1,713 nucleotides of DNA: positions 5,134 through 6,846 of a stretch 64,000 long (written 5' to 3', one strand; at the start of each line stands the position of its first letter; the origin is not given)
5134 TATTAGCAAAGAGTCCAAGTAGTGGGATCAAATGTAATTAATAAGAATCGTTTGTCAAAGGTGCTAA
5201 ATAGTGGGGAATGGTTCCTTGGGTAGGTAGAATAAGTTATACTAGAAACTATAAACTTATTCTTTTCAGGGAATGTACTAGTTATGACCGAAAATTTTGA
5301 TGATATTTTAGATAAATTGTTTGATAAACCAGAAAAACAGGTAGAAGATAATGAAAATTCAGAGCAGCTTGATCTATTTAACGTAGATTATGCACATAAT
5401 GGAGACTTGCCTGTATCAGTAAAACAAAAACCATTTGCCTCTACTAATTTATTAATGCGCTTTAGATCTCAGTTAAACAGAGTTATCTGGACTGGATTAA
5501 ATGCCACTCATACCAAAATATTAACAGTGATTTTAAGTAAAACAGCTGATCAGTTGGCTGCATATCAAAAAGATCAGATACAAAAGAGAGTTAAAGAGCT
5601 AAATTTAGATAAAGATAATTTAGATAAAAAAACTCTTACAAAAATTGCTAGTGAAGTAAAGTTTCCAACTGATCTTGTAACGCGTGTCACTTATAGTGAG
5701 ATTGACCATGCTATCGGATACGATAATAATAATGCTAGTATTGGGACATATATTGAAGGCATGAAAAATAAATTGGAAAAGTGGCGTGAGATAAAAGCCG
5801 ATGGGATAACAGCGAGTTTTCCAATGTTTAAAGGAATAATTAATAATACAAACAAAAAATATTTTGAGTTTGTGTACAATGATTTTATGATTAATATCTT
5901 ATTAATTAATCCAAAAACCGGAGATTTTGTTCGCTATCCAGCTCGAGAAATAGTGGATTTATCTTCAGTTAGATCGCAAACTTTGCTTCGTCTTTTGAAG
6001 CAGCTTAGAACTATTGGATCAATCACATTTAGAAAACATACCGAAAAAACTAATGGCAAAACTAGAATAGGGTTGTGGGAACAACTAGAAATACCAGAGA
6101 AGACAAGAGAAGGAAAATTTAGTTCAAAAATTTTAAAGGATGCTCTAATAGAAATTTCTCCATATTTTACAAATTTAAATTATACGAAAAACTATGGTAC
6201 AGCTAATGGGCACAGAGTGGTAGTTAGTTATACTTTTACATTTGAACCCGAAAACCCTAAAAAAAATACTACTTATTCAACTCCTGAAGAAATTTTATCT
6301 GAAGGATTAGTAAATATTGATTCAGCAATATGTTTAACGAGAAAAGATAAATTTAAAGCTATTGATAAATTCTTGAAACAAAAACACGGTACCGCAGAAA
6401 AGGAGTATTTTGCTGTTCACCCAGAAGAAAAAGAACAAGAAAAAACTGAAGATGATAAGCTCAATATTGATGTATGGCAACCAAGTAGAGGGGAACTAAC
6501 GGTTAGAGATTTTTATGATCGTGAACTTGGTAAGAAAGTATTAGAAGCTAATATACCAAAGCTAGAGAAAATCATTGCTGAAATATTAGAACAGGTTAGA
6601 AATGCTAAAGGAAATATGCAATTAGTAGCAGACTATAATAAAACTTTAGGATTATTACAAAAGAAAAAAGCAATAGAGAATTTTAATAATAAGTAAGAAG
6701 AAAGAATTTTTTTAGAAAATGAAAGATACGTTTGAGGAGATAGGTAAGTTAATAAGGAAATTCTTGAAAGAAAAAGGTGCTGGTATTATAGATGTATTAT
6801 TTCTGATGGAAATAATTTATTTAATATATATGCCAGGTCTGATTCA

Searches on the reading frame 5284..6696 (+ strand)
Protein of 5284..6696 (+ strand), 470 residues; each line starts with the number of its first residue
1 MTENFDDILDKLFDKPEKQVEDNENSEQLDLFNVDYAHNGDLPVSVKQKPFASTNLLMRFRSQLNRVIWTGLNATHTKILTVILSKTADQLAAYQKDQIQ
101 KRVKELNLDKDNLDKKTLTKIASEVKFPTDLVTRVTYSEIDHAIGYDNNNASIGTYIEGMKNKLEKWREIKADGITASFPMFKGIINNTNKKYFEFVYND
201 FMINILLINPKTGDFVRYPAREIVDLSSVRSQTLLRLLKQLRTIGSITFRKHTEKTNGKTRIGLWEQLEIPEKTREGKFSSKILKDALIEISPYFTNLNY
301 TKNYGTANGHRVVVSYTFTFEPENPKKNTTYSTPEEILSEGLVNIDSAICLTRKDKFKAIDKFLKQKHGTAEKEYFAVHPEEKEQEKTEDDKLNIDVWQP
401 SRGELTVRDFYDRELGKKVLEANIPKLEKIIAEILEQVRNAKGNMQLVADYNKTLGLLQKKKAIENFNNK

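Call 46: search_protein_families(library=pfam, proteins=[window:5284-6696:+], max_evalue=0.00001)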
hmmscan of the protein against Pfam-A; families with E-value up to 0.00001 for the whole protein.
window:5284-6696:+ (470 aa): 1 family
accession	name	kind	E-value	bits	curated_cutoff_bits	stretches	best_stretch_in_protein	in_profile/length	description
PF01051.27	Rep3_N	-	2.9e-07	31.4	22.4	1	115-239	20-141/141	Initiator Replication protein, WH1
